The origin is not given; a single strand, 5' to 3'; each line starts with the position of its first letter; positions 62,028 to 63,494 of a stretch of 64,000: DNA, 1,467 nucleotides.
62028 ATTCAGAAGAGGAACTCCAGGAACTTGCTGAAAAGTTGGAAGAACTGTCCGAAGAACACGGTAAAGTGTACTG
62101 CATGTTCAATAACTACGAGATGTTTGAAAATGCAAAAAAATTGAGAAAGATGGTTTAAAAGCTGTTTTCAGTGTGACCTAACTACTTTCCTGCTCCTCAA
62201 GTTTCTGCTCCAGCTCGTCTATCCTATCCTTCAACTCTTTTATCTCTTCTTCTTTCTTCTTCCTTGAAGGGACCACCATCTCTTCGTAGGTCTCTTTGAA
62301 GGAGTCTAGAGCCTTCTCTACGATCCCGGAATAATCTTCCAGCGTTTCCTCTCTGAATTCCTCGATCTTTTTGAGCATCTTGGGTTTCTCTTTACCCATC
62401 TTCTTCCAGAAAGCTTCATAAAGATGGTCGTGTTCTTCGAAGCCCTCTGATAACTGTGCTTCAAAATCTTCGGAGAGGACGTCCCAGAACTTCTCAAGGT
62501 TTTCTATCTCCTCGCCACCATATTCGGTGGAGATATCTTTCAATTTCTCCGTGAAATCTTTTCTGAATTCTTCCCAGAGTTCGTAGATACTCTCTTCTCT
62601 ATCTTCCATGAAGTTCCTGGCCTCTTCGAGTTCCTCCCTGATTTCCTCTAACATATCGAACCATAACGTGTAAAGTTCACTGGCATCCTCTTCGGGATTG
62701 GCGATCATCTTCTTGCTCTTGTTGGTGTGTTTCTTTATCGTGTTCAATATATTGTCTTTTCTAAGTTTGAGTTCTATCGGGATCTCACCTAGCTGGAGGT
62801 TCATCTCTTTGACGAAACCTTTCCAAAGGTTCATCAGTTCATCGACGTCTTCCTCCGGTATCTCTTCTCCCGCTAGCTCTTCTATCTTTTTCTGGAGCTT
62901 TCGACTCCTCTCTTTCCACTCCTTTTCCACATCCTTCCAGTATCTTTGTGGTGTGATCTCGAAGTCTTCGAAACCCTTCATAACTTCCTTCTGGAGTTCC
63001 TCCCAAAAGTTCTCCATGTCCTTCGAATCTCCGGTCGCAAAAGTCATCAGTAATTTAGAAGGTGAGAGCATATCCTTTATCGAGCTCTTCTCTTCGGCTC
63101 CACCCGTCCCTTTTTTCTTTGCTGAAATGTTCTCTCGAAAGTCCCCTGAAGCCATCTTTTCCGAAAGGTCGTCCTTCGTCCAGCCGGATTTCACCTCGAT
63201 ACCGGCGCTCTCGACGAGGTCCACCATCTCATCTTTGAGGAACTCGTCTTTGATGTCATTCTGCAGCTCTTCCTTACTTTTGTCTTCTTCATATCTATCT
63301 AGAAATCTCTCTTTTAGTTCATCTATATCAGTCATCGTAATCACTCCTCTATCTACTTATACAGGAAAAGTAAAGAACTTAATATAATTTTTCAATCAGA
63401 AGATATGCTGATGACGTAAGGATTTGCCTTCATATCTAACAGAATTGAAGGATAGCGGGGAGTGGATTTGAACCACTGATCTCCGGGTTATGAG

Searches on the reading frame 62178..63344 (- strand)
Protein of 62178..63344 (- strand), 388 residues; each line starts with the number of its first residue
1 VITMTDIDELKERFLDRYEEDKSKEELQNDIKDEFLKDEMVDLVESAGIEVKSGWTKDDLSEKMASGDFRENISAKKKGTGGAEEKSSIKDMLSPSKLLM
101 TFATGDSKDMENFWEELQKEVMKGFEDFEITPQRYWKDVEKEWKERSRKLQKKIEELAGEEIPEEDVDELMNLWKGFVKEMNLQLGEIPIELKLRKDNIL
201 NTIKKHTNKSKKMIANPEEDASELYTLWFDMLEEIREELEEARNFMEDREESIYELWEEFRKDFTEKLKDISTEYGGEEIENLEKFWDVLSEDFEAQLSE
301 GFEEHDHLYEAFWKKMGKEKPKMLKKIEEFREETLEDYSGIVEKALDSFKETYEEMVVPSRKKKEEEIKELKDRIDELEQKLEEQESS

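Call 48: search_protein_families(library=ncbifam, proteins=[window:62178-63344:-], max_evalue=0.1)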
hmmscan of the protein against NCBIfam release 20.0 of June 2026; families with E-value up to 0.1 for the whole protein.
window:62178-63344:- (388 aa): 1 family
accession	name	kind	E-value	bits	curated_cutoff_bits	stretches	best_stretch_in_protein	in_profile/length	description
NF033885.1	conj_TraP_IncI1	equivalog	0.0079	16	135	0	204-263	60-119/217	conjugal transfer protein TraP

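Call 49: search_protein_families(library=pfam, proteins=[window:62178-63344:-], max_evalue=0.001)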
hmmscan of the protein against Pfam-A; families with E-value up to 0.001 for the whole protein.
window:62178-63344:- (388 aa): 1 family
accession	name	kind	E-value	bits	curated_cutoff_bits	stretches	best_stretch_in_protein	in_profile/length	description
PF01442.23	Apolipoprotein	-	3.8e-05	23.9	90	0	231-385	38-184/190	Apolipoprotein A1/A4/E domain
